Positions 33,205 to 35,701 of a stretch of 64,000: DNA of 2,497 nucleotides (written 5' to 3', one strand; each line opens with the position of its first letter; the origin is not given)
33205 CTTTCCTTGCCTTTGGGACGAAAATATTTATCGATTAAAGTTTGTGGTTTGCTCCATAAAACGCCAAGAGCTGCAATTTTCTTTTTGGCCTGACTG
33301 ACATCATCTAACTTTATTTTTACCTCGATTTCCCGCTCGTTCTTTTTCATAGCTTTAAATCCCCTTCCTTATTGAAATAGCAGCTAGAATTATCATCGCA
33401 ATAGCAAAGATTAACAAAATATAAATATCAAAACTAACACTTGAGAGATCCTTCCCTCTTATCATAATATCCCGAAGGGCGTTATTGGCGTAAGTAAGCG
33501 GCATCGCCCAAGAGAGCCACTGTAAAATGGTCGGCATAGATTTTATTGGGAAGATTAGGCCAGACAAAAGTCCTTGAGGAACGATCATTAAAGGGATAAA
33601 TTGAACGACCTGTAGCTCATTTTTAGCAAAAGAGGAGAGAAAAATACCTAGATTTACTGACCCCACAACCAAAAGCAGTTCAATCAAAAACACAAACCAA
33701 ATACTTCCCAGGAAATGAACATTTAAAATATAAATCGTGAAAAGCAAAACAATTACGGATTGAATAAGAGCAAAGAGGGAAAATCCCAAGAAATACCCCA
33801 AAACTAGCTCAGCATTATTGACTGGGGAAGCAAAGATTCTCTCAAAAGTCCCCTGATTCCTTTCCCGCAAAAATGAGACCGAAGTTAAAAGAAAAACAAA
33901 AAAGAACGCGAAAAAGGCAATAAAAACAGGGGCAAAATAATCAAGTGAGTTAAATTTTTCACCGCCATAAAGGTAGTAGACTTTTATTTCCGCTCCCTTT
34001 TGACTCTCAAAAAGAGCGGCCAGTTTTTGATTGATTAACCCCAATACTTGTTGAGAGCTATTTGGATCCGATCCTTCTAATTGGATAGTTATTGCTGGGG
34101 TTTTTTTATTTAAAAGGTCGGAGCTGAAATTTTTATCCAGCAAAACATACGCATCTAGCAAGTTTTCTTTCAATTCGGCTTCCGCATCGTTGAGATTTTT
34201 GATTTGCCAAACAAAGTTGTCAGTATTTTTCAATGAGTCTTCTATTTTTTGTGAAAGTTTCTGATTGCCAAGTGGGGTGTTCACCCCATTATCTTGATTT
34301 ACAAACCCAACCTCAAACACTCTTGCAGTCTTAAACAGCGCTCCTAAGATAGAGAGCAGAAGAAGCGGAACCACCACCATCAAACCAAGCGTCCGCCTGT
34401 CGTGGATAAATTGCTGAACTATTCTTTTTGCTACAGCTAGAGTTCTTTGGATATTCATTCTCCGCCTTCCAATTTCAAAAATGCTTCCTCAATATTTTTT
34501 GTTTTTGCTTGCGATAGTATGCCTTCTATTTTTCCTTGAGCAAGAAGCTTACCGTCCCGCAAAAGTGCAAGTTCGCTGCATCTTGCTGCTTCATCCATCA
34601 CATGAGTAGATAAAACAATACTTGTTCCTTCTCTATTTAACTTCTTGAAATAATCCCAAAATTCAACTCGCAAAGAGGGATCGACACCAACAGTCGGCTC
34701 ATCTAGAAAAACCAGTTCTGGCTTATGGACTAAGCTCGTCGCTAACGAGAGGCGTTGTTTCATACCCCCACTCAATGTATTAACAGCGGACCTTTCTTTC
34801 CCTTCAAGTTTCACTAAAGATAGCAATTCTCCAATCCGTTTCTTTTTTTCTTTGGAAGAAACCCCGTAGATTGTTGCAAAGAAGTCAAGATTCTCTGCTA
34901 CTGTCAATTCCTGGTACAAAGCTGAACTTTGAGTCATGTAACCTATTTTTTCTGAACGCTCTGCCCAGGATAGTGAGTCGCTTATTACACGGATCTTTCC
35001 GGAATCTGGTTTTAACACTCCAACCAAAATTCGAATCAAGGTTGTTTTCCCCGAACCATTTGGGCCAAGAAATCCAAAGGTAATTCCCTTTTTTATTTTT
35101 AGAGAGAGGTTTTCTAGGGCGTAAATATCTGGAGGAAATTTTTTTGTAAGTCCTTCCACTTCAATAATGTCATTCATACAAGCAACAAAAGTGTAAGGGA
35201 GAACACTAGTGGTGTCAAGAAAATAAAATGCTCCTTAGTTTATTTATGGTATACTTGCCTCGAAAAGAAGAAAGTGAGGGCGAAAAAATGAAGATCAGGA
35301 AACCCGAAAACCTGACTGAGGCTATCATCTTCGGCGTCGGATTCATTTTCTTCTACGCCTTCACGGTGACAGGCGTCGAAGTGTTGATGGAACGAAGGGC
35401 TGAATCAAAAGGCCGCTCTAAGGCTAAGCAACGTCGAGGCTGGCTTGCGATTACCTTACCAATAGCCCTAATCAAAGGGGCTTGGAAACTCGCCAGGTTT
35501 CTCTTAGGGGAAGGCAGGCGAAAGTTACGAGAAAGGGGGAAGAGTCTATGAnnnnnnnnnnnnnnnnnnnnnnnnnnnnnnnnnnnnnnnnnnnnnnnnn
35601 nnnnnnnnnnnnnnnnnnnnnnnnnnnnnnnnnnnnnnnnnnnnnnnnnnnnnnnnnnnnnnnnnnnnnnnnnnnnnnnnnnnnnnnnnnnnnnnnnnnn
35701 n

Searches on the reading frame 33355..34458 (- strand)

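Call 28: search_protein_families(library=pfam, proteins=[window:33355-34458:-], max_evalue=0.01)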
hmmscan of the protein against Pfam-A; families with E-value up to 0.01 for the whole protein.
window:33355-34458:- (367 aa): 3 families
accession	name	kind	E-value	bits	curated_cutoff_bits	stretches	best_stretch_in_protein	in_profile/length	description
PF12698.13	ABC2_membrane_3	-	2.6e-49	168.6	31.6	1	22-361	2-347/347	ABC-2 family transporter protein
PF01061.29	ABC2_membrane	-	2.9e-31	109.1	26.9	1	162-332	37-210/211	ABC-2 type transporter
PF12679.13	ABC2_membrane_2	-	5.2e-11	42.8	27.2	1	8-360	2-275/283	ABC-2 family transporter protein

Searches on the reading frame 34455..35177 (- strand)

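Call 28: search_protein_families(library=pfam, proteins=[window:34455-35177:-], max_evalue=0.01)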
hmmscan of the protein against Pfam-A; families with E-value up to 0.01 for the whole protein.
window:34455-35177:- (240 aa): 6 families
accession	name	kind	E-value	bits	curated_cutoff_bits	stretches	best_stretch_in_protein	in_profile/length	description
PF00005.33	ABC_tran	-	1.3e-33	117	25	1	21-162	1-136/137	ABC transporter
PF13304.12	AAA_21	-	3.2e-14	54.1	27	2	125-192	196-298/304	AAA domain, putative AbiEii toxin, Type IV TA system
PF13175.12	AAA_15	-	4.5e-06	27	32.1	0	21-58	14-50/374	AAA ATPase domain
PF02463.25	SMC_N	-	0.0011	18.9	40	0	21-63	15-57/220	RecF/RecN/SMC N terminal domain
PF13476.12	AAA_23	-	0.0026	18.9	27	1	23-61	12-49/201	AAA domain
PF13555.12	AAA_29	-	0.0046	17.1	27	1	29-59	20-50/61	P-loop containing region of AAA domain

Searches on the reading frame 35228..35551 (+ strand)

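Call 28: search_protein_families(library=pfam, proteins=[window:35228-35551:+], max_evalue=0.01)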
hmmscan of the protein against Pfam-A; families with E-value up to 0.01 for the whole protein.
window:35228-35551:+ (107 aa): 1 family
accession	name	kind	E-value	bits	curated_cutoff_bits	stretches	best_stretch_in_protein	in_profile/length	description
PF25044.1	DUF7789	-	0.0097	16.3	25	0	24-59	42-75/129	Domain of unknown function (DUF7789)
